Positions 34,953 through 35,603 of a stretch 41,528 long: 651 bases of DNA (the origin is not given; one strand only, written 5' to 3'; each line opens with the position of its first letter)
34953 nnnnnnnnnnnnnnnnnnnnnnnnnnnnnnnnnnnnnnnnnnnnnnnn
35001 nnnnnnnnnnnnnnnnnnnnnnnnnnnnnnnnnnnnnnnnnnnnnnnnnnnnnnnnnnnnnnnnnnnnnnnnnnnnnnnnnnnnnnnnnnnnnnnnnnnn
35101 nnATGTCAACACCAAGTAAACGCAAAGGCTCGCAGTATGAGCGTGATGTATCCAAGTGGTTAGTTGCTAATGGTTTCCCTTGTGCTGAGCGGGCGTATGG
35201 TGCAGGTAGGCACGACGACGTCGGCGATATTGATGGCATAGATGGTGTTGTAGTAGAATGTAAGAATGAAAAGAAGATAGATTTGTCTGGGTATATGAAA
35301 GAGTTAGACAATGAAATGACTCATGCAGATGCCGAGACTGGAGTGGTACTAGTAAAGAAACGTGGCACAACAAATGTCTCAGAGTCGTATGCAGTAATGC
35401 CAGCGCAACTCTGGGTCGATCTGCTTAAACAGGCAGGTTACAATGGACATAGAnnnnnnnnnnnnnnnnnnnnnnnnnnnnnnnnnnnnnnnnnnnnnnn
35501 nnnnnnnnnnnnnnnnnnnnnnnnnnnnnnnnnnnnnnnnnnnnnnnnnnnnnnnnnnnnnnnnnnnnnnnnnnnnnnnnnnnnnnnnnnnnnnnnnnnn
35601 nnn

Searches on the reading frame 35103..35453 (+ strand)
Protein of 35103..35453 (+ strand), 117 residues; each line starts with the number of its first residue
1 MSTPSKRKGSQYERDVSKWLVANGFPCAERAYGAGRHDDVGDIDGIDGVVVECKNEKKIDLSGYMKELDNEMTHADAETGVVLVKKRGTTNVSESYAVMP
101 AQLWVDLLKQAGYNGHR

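Call 57: search_protein_families(library=pfam, proteins=[window:35103-35453:+], max_evalue=0.01)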
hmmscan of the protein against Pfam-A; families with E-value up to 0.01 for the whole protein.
window:35103-35453:+ (117 aa): 1 family
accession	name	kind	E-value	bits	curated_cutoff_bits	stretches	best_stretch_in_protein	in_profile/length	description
PF24608.2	PDDEXK_15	-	0.003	17.9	27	1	5-67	2-74/164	Phage putative PDDEXK endonuclease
